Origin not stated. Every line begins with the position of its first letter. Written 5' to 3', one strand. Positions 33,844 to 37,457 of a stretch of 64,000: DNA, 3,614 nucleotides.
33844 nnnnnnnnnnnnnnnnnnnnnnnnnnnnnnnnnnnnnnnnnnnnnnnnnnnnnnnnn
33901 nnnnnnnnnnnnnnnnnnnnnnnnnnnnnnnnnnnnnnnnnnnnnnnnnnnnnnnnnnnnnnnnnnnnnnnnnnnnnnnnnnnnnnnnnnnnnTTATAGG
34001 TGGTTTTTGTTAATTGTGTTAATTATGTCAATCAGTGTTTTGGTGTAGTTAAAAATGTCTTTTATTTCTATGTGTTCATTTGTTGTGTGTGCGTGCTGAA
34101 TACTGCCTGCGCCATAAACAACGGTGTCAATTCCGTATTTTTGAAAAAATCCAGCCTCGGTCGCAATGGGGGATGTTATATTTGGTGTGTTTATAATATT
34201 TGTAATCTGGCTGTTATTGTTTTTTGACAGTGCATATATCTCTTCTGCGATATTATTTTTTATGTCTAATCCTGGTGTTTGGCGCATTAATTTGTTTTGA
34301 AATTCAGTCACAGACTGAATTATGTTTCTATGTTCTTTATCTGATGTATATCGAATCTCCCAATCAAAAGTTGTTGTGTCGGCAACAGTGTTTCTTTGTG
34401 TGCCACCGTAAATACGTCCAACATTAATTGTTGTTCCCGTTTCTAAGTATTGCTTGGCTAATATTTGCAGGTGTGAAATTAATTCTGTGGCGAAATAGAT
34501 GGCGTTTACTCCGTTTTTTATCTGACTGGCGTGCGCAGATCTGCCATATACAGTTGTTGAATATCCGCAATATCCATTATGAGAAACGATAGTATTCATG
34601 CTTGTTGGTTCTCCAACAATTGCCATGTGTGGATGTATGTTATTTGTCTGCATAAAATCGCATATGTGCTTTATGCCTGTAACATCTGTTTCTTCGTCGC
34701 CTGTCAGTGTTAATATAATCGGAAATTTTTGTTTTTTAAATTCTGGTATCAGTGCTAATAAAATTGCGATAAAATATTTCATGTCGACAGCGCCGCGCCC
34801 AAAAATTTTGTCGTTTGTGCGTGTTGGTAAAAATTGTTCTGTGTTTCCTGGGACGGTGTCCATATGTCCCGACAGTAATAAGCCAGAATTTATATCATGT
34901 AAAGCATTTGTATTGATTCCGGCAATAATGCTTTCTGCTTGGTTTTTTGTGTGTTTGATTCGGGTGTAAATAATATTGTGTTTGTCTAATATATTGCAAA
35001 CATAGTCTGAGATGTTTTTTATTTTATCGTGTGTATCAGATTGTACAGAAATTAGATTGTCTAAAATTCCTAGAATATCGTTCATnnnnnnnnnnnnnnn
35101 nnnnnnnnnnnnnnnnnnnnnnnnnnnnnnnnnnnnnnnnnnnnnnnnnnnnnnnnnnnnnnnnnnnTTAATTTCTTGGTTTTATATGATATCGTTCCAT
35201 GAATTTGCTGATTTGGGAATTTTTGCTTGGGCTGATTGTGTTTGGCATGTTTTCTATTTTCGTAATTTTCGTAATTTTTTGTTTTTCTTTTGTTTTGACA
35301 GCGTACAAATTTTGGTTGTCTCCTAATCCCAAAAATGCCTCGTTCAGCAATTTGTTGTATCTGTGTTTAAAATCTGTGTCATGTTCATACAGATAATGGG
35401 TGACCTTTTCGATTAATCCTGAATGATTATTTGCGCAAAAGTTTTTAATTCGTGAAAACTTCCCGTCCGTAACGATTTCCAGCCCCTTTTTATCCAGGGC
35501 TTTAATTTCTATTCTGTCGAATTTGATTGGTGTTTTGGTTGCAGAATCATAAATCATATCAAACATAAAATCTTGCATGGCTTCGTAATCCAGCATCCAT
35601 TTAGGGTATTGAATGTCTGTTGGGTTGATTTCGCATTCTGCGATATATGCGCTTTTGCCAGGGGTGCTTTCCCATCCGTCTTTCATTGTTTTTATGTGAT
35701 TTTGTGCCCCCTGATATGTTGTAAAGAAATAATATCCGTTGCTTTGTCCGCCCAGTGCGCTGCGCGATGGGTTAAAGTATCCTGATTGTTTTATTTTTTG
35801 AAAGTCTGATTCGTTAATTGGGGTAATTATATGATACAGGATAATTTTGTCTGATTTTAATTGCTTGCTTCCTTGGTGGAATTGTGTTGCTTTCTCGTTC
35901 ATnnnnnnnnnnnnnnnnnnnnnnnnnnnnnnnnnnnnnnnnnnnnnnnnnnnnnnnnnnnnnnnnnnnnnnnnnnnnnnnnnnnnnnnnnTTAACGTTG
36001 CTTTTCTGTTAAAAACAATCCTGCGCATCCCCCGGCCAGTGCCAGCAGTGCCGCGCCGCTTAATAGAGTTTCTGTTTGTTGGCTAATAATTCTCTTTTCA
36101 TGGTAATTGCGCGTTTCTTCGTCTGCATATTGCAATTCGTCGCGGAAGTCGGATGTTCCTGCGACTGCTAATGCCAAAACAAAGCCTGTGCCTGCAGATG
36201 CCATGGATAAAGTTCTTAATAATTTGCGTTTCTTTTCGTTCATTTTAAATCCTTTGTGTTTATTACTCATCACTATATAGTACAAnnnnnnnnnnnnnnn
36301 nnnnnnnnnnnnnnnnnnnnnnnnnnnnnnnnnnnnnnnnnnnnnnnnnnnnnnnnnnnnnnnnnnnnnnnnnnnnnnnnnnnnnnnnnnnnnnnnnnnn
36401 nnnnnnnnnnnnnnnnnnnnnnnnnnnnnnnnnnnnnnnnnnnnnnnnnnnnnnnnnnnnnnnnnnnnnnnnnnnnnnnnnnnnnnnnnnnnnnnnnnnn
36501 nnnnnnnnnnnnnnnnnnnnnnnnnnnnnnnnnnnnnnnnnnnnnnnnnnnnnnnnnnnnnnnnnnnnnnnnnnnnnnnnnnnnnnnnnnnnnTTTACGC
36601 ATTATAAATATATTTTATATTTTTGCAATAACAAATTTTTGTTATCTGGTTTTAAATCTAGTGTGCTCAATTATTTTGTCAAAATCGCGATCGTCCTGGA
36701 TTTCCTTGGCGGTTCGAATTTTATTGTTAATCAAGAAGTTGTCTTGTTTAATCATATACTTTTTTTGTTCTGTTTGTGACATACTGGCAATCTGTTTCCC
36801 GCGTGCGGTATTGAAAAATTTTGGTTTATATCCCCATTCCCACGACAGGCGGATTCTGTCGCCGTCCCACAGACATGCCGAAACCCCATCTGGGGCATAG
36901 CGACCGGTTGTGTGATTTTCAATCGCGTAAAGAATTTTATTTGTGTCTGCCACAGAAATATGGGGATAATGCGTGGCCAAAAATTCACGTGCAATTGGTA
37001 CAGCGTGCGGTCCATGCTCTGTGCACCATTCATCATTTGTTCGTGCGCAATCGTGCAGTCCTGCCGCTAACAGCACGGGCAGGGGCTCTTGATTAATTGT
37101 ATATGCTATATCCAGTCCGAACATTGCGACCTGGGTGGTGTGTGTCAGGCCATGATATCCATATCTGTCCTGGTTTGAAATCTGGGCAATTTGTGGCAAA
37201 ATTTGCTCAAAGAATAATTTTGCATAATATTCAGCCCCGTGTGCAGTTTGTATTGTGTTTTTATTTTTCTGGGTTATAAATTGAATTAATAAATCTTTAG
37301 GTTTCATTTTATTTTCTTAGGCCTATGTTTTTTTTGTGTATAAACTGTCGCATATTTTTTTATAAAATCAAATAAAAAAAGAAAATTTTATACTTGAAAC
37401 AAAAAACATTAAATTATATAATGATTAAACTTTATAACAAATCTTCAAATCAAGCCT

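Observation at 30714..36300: AT-rich 5.6-kb block between the rpmH terminator and tRNA-Gln: BtaA-like enzyme, twin APH-like kinases, M20 deacylase and unknowns, each insulated by bidirectional hairpins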

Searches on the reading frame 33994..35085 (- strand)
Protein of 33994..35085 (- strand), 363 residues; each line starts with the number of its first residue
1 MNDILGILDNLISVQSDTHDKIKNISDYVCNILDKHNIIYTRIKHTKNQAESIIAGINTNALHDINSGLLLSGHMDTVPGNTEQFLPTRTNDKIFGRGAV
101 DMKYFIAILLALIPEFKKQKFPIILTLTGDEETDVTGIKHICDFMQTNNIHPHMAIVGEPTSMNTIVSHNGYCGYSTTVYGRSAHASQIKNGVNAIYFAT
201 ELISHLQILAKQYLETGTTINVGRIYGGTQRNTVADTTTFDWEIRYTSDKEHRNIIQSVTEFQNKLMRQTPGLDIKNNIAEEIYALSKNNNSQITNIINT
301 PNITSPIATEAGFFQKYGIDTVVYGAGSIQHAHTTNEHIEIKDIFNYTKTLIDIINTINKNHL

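Call 6: search_protein_families(library=pfam, proteins=[window:33994-35085:-], max_evalue=0.01)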
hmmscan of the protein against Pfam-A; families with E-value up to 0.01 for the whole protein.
window:33994-35085:- (363 aa): 2 families
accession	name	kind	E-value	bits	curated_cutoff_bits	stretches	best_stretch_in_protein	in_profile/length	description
PF01546.33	Peptidase_M20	-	6.4e-27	95.2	24.6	1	70-356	1-205/206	Peptidase family M20/M25/M40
PF07687.19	M20_dimer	-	4e-17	62.6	21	1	168-266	2-102/107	Peptidase dimerisation domain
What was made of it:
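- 33994..35085 (-): M20 metallohydrolase of the ArgE/DapE type (363 aa). Pfam M20 plus M20_dimer (call 6).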

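Call 7: search_protein_families(library=ncbifam, proteins=[window:33994-35085:-], max_evalue=0.01)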
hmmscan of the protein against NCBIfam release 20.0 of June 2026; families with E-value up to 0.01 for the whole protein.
window:33994-35085:- (363 aa): 48 families (the best 25 are shown)
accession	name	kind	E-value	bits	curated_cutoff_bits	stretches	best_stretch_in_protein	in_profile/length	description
NF005710.0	PRK07522.1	subfamily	6.5e-71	239.5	412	1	4-357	10-387/391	acetylornithine deacetylase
TIGR01892.1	AcOrn-deacetyl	equivalog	2.8e-64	217.5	297.7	1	7-347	2-357/365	acetylornithine deacetylase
NF003474.0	PRK05111.1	equivalog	1.7e-47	162.1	460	1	63-356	69-378/383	acetylornithine deacetylase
TIGR01910.1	DapE-ArgE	subfamily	1.2e-46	159.7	217.6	1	7-349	3-372/373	ArgE/DapE family deacylase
TIGR01900.1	dapE-gram_pos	equivalog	6e-36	124.1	304.2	1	7-352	8-347/351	succinyl-diaminopimelate desuccinylase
NF006399.0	PRK08651.1-2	equivalog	8.5e-36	123.8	381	2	7-210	9-217/405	succinyl-diaminopimelate desuccinylase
NF006365.0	PRK08588.1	subfamily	1.4e-35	123.4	289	1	5-356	10-378/383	succinyl-diaminopimelate desuccinylase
NF006439.0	PRK08737.1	equivalog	2.8e-29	102.3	345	1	68-357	65-363/364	acetylornithine deacetylase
NF006400.0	PRK08651.1-3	equivalog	1.2e-28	100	374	1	68-360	85-408/410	succinyl-diaminopimelate desuccinylase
NF009557.0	PRK13009.1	equivalog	1.6e-28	100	284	1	3-358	4-374/377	succinyl-diaminopimelate desuccinylase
NF005602.0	PRK07338.1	equivalog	6.3e-28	97.5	357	1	56-298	84-327/409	hydrolase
NF006402.0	PRK08651.1-5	equivalog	4.5e-25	88.4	369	1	13-357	12-366/369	succinyl-diaminopimelate desuccinylase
NF006404.0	PRK08652.1-2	equivalog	2.3e-24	86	348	1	4-354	3-324/332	acetylornithine deacetylase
NF009555.0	PRK13004.1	equivalog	4e-24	85.2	321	2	48-264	56-280/399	YgeY family selenium metabolism-linked hydrolase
NF006401.0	PRK08651.1-4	equivalog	3.4e-23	82.3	381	1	66-347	77-359/376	succinyl-diaminopimelate desuccinylase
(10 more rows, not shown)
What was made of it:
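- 33994..35085 (-): NCBIfam acetylornithine deacetylase models score below their cutoffs (call 7).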

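Call 12: find_encoding_contigs(protein=window:33994-35085:-, flank=10000, max_places=6)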
Protein window:33994-35085:- (363 aa): 10 contigs read that carry it; 4 places shown.
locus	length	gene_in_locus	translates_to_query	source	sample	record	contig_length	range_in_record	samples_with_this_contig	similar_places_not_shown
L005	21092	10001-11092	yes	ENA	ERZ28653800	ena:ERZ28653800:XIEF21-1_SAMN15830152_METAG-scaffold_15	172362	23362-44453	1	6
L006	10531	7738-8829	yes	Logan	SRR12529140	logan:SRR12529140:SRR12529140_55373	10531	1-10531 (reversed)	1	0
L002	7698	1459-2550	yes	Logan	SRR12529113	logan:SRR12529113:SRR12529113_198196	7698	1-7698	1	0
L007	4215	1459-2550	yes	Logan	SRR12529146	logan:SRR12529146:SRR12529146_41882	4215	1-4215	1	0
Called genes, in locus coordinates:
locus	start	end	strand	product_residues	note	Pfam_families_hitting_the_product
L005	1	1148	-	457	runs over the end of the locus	-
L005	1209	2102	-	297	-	PF01515:PTA_PTB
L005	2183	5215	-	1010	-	PF00873:ACR_tran, PF03176:MMPL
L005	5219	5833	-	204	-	-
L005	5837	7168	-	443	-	PF02321:OEP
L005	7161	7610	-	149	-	PF12802:MarR_2 (weak), PF01047:MarR, PF01638:HxlR (weak)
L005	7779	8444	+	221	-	-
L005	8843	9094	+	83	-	-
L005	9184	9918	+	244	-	-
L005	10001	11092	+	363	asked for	PF01546:Peptidase_M20, PF07687:M20_dimer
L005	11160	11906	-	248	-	-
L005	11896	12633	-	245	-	PF01636:APH (faint)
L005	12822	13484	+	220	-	-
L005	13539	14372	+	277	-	PF11899:DUF3419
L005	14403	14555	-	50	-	PF00468:Ribosomal_L34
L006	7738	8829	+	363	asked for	PF01546:Peptidase_M20, PF07687:M20_dimer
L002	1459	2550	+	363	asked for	PF01546:Peptidase_M20, PF07687:M20_dimer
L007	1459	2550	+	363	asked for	PF01546:Peptidase_M20, PF07687:M20_dimer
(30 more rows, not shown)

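Call 29: find_homologous_proteins(query=window:33994-35085:-, max_evalue=0.001)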
Query window:33994-35085:- (363 aa): 895 proteins with E <= 0.001 among 2790 candidates; the best 120 are listed.
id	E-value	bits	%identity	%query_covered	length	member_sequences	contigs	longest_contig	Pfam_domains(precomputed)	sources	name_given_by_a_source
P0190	6.6e-233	790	98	100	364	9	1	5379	PF01546.34,PF07687.20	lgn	-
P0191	1.2e-187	641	78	99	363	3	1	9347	PF01546.34,PF07687.20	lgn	-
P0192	2.0e-186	637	77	100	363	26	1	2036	PF01546.34,PF07687.20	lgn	-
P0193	4.6e-141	488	61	99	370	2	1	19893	PF01546.34,PF07687.20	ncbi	-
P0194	3.7e-126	439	56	99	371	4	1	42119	PF01546.34,PF07687.20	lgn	-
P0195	1.1e-125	437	56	99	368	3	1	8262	PF01546.34,PF07687.20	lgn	-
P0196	1.5e-124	433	56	98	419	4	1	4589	PF01546.34,PF07687.20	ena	-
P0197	1.8e-124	433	56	99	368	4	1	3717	PF01546.34,PF07687.20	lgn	-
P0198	4.5e-124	432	57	99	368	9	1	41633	PF01546.34,PF07687.20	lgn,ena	-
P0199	1.1e-122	427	56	99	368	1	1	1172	PF01546.34,PF07687.20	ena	-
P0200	7.4e-122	425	54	99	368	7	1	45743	PF01546.34,PF07687.20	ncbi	-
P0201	1.3e-119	417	56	99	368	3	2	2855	PF01546.34,PF07687.20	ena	-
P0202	4.5e-90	320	42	99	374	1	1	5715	PF01546.34,PF07687.20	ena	-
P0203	1.8e-89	318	43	96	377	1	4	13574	PF01546.34,PF07687.20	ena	-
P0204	5.9e-88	313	43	99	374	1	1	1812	PF01546.34,PF07687.20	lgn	-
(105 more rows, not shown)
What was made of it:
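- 33994..35085 (-): Homologues grade into alphaproteobacterial ArgE (call 29).
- Closest known: ArgE/DapE M20 deacylases. Different: Identity to named alphaproteobacterial ArgE is 30-33% (call 29).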

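Call 33: find_encoding_contigs(protein=P0198, flank=8000, max_places=1)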
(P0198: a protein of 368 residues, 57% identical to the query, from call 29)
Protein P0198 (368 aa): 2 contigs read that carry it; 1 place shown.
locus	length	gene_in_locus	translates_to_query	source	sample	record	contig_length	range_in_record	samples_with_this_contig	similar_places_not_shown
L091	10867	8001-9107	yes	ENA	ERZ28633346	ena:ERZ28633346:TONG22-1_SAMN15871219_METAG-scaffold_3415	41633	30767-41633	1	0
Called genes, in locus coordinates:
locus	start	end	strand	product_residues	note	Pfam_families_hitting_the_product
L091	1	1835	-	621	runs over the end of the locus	PF09848:SLFN-g3_helicase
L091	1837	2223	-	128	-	PF00293:NUDIX, PF14815:NUDIX_4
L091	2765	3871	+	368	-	PF02661:Fic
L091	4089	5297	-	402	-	PF13356:Arm-DNA-bind_3, PF00589:Phage_integrase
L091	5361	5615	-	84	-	PF12728:HTH_17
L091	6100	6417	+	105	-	PF13560:HTH_31 (weak)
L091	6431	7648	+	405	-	PF13657:Couple_hipA, PF07804:HipA_C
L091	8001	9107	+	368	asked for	PF01546:Peptidase_M20, PF07687:M20_dimer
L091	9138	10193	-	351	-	-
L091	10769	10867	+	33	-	?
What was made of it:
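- An M20 homologue in another genome sits beside an integrase/HipA/Fic island (call 33). The M20 homologue at 57% is elsewhere without them (call 33).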

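Call 44: search_protein_families(library=padloc, proteins=[window:33994-35085:-], max_evalue=0.01)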
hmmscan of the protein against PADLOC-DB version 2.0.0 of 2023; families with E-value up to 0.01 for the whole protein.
window:33994-35085:- (363 aa): 0 families

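Call 45: search_protein_families(library=phrogs, proteins=[window:33994-35085:-], max_evalue=0.01)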
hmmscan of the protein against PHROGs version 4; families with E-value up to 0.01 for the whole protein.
window:33994-35085:- (363 aa): 2 families
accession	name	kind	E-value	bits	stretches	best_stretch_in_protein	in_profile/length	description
phrog_14842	-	unknown function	6.9e-29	102.2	2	7-207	12-213/407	-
phrog_6777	-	unknown function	0.00036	20.4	1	176-296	198-319/333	-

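Call 67: find_encoding_contigs(protein=P0193, flank=8000, max_places=1)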
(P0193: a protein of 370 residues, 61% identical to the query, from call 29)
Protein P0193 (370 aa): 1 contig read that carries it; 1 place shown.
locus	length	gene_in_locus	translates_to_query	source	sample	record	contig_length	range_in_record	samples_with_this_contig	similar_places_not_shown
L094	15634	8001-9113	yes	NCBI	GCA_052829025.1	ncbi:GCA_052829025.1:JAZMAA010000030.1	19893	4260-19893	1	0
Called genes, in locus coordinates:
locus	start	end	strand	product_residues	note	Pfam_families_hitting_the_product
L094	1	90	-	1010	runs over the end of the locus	PF00873:ACR_tran, PF03176:MMPL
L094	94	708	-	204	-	PF25989:YknX_C (weak), PF25967:RND-MFP_C (weak)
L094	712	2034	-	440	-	PF02321:OEP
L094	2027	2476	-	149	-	PF12802:MarR_2 (weak), PF01047:MarR, PF01638:HxlR (weak)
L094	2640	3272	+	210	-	-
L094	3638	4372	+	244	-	-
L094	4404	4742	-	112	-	-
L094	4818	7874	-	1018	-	PF03797:Autotransporter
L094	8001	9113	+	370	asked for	PF01546:Peptidase_M20, PF07687:M20_dimer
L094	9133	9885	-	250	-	-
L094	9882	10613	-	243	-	PF01636:APH (weak)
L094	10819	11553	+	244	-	-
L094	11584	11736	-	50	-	PF00468:Ribosomal_L34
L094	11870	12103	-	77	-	-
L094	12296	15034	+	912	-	PF00521:DNA_topoisoIV, PF03989:DNA_gyraseA_C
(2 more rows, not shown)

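Call 69: search_solved_structures(query=window:33994-35085:-, max_evalue=1e-10, show_alignments=1)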
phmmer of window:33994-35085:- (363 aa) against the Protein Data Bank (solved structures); distinct sequences matched with E-value up to 1e-10: 7.
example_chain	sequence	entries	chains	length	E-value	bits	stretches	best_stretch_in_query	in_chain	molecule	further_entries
7rsf_A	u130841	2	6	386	8.3e-28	100.5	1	67-351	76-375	Acetylornithine deacetylase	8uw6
7uoi_A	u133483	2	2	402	2.2e-18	69.5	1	5-346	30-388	succinyl-diaminopimelate desuccinylase | Probable succinyl-diaminopimelate desuccinylase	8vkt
3rza_A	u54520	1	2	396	4.1e-16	62.1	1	43-358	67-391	tripeptidase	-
2rb7_A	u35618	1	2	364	7.4e-15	57.9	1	66-343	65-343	Peptidase, M20/M25/M40 family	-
2f7v_A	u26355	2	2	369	4.1e-14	55.5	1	69-356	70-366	aectylcitrulline deacetylase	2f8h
3tx8_A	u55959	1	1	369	2e-12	50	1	58-347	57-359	Succinyl-diaminopimelate desuccinylase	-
3ct9_A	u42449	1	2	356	6.1e-12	48.3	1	68-254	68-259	Acetylornithine deacetylase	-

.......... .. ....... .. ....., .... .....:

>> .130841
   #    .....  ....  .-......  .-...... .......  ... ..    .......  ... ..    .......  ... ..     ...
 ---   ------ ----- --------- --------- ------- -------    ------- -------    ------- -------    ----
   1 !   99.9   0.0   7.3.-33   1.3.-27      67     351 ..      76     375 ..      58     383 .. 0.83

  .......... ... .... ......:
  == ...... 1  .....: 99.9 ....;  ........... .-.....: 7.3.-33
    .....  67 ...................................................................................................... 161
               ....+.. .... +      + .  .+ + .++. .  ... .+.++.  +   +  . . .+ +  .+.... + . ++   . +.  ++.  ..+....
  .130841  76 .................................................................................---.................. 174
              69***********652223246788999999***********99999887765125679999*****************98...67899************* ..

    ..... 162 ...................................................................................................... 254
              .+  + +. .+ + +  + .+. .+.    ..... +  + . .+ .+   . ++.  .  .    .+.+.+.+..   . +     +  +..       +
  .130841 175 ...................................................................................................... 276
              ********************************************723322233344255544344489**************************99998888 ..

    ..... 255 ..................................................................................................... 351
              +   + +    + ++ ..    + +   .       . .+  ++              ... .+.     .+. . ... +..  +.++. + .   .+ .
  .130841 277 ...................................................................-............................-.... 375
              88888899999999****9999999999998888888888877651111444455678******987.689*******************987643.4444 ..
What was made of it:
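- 33994..35085 (-): Aligns to E. coli ArgE 7rsf at E 8e-28 with GH.DTVP, DMK, DEET, GEPT and AH motifs conserved (call 69).
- On M20 metallohydrolase: Pfam E 6e-27 and 4e-17 (call 6); motifs aligned with ArgE 7rsf (call 69).
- Closest known: ArgE/DapE M20 deacylases. Same: M20 catalytic and dimerisation domains, with metal-ligand motifs aligned to E. coli ArgE (calls 6, 69).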

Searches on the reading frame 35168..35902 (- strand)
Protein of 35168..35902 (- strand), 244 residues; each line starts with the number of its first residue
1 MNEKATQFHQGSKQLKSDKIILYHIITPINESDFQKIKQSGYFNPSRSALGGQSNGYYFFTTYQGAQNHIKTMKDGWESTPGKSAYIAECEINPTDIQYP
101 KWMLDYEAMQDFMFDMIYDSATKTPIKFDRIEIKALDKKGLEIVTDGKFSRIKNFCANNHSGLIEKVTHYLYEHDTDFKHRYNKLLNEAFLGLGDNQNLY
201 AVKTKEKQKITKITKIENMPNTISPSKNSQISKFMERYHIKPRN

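Call 6: search_protein_families(library=pfam, proteins=[window:35168-35902:-], max_evalue=0.01)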
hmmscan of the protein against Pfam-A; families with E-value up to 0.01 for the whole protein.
window:35168-35902:- (244 aa): 0 families

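Call 7: search_protein_families(library=ncbifam, proteins=[window:35168-35902:-], max_evalue=0.01)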
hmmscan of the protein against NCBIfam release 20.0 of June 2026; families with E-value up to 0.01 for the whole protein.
window:35168-35902:- (244 aa): 1 family
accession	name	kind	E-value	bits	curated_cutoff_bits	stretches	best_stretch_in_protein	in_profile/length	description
NF033726.0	borfam52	equivalog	0.0075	16.2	30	0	127-197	30-105/171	P52 family lipoprotein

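Call 26: search_solved_structures(query=window:35168-35902:-, max_evalue=1)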
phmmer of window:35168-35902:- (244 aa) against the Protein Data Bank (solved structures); distinct sequences matched with E-value up to 1: 3.
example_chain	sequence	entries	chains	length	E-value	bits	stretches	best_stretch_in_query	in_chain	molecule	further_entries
8z4n_A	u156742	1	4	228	0.09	15.9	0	166-221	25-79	Endoisopeptidase PeiR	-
8z4h_A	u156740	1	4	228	0.092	15.8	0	166-221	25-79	Endoisopeptidase PeiR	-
9j1l_1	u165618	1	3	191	0.49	13.5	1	119-197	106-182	Alpha-amylase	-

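Call 44: search_protein_families(library=padloc, proteins=[window:35168-35902:-], max_evalue=0.01)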
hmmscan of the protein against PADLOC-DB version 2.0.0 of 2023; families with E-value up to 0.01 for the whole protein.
window:35168-35902:- (244 aa): 0 families

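Call 45: search_protein_families(library=phrogs, proteins=[window:35168-35902:-], max_evalue=0.01)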
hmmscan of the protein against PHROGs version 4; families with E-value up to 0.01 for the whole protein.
window:35168-35902:- (244 aa): 0 families

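Call 53: search_protein_representatives(protein=window:35168-35902:-)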
Query: 244 residues. Proteins with E-value up to 0.001 (for the whole library): 14; up to 1e-10: 9; up to 1e-30: 2. The best 14 are listed.
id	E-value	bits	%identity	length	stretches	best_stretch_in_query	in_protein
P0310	4.9e-75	268.8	54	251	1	1-242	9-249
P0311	8.5e-38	146.9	38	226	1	18-239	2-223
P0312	1.1e-27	113.8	32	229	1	29-238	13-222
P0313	5.4e-26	108.3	36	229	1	22-238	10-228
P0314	8.6e-25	104.3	31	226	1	19-237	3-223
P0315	9.5e-21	91.1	49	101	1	142-240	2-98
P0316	1.8e-15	73.8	37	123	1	19-132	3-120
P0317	3.8e-15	72.8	36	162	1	19-136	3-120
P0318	1.3e-12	64.5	30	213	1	27-238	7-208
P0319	2.1e-09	54.0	31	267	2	20-117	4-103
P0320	4.1e-08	49.8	55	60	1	185-240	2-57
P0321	3.0e-06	43.7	35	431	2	15-112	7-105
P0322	6.4e-05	39.3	37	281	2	48-110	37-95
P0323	1.1e-04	38.6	29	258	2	16-117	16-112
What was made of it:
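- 35168..35902 (-): unk244: near-orphan protein. Only 14 cluster representatives among 1.84 billion proteins (call 53).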

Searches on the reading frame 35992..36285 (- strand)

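Call 6: search_protein_families(library=pfam, proteins=[window:35992-36285:-], max_evalue=0.01)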
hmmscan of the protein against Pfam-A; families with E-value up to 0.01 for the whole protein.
window:35992-36285:- (97 aa): 0 families

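Call 7: search_protein_families(library=ncbifam, proteins=[window:35992-36285:-], max_evalue=0.01)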
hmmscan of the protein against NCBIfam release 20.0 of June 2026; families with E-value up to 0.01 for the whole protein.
window:35992-36285:- (97 aa): 1 family
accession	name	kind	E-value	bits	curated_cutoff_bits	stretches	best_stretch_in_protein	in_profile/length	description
NF058571.1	GVDTG_CTERM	domain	0.0094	16.2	29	0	72-92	21-40/44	GVDTG sorting domain-containing protein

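Call 44: search_protein_families(library=padloc, proteins=[window:35992-36243:-], max_evalue=0.01)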
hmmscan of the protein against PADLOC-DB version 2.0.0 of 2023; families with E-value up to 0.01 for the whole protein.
window:35992-36243:- (83 aa): 0 families

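Call 45: search_protein_families(library=phrogs, proteins=[window:35992-36243:-], max_evalue=0.01)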
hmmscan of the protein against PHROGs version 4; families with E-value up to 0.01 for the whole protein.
window:35992-36243:- (83 aa): 0 families

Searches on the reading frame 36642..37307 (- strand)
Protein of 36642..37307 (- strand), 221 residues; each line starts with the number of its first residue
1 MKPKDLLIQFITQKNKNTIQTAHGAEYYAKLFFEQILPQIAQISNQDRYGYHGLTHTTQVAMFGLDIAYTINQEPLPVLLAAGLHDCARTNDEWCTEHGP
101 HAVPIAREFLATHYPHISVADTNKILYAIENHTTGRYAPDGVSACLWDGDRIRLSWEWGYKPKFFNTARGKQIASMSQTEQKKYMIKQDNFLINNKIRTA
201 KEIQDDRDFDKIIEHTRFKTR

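Call 6: search_protein_families(library=pfam, proteins=[window:36642-37307:-], max_evalue=0.01)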
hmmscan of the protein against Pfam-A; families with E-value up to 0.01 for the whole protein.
window:36642-37307:- (221 aa): 1 family
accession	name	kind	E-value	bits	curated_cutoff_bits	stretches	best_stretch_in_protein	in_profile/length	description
PF01966.28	HD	-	0.00095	19.9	22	1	54-136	2-89/116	HD domain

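Call 7: search_protein_families(library=ncbifam, proteins=[window:36642-37307:-], max_evalue=0.01)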
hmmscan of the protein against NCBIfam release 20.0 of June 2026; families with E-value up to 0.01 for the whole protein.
window:36642-37307:- (221 aa): 1 family
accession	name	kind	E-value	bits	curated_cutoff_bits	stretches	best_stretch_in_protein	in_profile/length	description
NF009347.0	PRK12705.1-4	equivalog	0.00037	19.3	579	1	34-114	266-347/473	hypothetical protein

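Call 44: search_protein_families(library=padloc, proteins=[window:36642-37307:-], max_evalue=0.01)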
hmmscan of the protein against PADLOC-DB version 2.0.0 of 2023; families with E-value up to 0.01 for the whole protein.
window:36642-37307:- (221 aa): 0 families

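Call 45: search_protein_families(library=phrogs, proteins=[window:36642-37307:-], max_evalue=0.01)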
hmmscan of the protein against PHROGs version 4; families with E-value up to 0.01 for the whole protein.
window:36642-37307:- (221 aa): 1 family
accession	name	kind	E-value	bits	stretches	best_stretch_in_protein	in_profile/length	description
phrog_3921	-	unknown function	0.0016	18.9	1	51-132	28-112/227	-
